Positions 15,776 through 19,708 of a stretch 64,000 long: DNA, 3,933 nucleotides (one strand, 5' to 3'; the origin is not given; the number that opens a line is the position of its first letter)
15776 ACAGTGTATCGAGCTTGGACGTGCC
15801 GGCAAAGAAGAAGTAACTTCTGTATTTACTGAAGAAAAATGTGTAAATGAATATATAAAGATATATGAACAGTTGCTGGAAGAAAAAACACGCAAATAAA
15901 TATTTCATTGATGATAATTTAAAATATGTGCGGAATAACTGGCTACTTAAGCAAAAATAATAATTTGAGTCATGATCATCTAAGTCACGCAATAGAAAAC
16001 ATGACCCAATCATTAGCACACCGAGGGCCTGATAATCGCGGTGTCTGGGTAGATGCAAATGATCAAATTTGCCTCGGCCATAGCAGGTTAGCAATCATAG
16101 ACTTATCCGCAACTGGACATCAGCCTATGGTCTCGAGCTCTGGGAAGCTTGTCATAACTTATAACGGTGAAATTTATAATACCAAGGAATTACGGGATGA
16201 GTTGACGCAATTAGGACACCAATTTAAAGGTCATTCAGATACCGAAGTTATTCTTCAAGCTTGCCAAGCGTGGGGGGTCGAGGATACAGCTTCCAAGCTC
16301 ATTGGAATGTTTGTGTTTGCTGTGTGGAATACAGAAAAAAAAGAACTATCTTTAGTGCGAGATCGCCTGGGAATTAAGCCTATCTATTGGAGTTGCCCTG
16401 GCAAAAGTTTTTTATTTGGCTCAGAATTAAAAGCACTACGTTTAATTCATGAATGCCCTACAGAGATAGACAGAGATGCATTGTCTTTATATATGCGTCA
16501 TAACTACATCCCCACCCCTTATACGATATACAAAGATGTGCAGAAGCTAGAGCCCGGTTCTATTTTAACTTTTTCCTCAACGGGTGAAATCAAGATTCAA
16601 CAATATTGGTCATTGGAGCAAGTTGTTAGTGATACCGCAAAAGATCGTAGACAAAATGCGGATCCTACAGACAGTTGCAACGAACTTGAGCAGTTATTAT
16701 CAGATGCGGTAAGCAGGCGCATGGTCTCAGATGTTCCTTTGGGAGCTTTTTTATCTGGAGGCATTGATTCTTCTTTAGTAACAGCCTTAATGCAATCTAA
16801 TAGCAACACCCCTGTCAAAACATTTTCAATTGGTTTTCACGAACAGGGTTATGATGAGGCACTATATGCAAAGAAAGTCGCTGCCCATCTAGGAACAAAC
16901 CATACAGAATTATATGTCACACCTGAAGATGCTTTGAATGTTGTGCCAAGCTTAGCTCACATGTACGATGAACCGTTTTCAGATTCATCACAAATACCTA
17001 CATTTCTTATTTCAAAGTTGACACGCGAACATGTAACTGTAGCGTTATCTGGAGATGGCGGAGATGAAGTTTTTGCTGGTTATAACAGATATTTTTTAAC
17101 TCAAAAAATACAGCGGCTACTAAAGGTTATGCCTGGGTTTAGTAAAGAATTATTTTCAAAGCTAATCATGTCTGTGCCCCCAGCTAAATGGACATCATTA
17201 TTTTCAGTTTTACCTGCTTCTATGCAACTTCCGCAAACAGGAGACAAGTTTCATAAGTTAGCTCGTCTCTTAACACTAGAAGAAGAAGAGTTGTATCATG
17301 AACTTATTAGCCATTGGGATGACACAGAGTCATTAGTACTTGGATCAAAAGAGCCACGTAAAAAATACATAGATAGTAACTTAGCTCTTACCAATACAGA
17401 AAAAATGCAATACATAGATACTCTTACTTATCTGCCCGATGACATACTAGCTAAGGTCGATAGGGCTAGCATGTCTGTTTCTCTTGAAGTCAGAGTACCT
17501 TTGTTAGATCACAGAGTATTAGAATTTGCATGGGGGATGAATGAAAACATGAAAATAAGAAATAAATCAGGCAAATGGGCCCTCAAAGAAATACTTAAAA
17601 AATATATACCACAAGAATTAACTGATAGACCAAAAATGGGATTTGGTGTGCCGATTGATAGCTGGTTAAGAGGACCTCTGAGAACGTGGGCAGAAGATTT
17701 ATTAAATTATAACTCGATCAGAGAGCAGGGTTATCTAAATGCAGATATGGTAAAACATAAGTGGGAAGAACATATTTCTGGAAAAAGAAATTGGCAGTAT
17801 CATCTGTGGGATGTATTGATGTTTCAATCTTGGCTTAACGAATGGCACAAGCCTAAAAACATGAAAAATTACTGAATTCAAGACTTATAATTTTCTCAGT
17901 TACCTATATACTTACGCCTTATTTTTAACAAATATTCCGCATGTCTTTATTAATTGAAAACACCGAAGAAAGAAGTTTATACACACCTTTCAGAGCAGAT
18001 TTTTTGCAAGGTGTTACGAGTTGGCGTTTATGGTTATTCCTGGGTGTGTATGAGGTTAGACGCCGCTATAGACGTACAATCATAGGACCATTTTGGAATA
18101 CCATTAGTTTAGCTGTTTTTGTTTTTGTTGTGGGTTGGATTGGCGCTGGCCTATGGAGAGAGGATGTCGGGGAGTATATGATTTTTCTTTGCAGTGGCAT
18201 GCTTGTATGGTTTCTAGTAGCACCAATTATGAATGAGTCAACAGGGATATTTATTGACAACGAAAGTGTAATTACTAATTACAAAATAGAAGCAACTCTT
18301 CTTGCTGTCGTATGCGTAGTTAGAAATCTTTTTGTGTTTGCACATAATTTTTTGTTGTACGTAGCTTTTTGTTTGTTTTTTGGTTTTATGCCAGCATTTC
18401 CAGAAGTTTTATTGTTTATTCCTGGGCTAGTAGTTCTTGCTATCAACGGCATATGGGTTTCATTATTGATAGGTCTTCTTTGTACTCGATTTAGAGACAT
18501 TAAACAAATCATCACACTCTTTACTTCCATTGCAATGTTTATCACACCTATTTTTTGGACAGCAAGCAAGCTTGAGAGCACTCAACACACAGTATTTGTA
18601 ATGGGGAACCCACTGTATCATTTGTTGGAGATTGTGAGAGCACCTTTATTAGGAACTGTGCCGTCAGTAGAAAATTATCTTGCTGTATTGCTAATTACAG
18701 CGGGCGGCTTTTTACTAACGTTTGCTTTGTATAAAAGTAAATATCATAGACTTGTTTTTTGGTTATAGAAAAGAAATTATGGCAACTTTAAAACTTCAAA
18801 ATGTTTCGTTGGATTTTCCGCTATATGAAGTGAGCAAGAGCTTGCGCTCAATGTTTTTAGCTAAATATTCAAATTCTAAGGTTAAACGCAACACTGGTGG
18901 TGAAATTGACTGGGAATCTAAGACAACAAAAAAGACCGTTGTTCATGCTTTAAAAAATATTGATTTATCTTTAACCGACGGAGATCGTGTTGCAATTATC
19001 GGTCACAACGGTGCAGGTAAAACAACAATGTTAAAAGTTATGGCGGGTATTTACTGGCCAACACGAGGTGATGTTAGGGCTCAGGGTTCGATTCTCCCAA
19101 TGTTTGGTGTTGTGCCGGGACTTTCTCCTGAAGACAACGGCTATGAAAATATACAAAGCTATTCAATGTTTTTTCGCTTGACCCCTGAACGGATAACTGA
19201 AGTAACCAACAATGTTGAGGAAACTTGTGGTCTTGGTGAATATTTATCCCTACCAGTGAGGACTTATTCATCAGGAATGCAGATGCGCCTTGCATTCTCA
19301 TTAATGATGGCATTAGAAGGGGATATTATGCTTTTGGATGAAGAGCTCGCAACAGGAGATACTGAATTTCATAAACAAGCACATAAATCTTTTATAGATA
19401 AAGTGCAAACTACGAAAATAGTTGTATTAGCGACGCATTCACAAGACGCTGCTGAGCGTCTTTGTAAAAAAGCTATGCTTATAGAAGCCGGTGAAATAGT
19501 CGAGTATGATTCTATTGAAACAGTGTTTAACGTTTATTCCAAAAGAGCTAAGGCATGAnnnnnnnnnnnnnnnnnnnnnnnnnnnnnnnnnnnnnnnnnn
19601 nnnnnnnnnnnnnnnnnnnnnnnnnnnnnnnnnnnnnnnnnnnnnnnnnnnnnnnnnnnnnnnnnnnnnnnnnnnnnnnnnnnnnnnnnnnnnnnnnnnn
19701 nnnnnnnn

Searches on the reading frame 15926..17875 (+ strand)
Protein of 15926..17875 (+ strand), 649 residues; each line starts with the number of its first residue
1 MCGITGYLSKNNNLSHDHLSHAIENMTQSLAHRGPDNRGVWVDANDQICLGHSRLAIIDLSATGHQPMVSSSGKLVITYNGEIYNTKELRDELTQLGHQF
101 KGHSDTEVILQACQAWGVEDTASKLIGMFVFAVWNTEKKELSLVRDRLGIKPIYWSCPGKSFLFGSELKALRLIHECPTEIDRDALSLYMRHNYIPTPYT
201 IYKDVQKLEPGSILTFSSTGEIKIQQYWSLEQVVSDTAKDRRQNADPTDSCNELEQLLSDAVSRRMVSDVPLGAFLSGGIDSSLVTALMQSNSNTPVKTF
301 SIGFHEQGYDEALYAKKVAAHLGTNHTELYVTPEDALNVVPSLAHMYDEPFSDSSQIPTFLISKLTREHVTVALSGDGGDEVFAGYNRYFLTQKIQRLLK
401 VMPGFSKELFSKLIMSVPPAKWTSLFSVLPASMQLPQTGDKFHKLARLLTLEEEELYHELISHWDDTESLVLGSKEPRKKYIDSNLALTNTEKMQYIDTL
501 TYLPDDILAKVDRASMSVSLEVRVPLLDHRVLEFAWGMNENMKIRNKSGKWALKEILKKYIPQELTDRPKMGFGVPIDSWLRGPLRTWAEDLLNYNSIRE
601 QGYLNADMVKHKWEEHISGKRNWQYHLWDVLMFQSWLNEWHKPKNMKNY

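Call 7: search_protein_families(library=pfam, proteins=[window:15926-17875:+], max_evalue=0.001)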
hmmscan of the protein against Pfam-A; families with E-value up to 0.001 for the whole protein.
window:15926-17875:+ (649 aa): 4 families
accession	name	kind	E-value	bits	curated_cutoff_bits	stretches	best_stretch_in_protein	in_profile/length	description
PF00733.27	Asn_synthase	-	4.1e-122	408.7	21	1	253-637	1-353/354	Asparagine synthase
PF13522.11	GATase_6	-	1.1e-44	152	27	1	35-167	1-130/130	Glutamine amidotransferase domain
PF13537.11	GATase_7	-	1.3e-43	148.4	25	1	52-171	1-121/123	Glutamine amidotransferase domain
PF02540.23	NAD_synthase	-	0.00065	19.3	21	0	252-333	3-83/242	NAD synthase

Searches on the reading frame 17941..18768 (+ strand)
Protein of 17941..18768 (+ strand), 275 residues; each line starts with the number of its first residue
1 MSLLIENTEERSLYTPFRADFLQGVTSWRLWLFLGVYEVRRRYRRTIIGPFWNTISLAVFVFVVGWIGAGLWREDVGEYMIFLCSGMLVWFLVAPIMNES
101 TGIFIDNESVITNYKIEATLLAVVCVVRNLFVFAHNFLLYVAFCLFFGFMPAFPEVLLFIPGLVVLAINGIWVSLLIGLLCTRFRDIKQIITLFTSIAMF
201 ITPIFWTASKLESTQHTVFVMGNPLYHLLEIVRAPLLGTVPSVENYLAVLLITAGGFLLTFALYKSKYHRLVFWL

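Call 7: search_protein_families(library=pfam, proteins=[window:17941-18768:+], max_evalue=0.001)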
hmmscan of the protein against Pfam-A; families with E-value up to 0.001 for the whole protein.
window:17941-18768:+ (275 aa): 1 family
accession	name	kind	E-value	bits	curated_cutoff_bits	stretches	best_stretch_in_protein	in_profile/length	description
PF01061.29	ABC2_membrane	-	3.6e-10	40.2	26.9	1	33-235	5-209/211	ABC-2 type transporter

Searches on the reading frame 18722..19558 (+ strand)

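Call 7: search_protein_families(library=pfam, proteins=[window:18722-19558:+], max_evalue=0.001)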
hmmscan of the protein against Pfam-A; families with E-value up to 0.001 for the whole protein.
window:18722-19558:+ (278 aa): 1 family
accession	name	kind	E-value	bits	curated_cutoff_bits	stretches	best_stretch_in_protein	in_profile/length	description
PF00005.33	ABC_tran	-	9.2e-19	68.8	25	1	77-207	1-134/137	ABC transporter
